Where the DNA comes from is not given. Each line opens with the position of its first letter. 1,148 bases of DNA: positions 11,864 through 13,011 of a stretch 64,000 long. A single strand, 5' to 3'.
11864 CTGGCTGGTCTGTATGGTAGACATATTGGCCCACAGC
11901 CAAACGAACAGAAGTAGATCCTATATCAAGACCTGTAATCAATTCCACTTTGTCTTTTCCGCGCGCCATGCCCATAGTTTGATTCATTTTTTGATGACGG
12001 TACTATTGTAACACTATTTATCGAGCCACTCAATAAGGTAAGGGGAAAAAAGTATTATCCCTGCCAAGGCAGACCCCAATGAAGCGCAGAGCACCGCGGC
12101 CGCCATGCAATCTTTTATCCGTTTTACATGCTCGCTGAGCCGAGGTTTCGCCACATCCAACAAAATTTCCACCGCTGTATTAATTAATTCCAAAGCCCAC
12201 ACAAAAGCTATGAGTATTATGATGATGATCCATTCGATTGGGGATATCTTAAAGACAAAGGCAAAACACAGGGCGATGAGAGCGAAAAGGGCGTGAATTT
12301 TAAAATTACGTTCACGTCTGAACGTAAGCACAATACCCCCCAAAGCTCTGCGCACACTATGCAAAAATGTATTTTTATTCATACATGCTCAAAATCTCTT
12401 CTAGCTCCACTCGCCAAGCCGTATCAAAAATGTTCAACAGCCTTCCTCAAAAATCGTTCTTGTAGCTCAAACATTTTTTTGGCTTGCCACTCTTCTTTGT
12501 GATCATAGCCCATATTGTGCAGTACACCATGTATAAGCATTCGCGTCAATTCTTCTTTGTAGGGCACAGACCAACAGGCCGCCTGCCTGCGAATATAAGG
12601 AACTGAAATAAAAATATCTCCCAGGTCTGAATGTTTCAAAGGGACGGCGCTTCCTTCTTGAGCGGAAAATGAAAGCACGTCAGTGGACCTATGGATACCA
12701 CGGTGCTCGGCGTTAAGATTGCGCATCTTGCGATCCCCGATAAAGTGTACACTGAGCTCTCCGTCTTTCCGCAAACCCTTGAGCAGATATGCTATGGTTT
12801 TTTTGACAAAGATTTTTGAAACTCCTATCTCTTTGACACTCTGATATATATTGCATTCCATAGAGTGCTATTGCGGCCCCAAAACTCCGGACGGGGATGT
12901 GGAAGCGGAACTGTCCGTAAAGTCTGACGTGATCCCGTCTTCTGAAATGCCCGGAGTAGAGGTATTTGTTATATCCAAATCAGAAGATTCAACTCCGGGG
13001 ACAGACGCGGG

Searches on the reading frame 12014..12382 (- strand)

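Call 59: search_protein_families(library=pfam, proteins=[window:12014-12382:-], max_evalue=0.001)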
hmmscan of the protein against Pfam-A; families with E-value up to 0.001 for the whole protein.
window:12014-12382:- (122 aa): 1 family
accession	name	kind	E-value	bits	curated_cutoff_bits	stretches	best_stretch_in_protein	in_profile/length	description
PF01219.24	DAGK_prokar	-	2.7e-30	104.6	22.3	1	13-112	3-102/102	Prokaryotic diacylglycerol kinase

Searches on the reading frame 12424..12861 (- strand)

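Call 59: search_protein_families(library=pfam, proteins=[window:12424-12861:-], max_evalue=0.001)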
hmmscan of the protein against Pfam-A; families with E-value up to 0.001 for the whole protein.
window:12424-12861:- (145 aa): 1 family
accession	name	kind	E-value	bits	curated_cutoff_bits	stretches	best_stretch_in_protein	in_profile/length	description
PF02130.23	YbeY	-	2e-32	112.2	25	1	20-140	12-128/129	Endoribonuclease YbeY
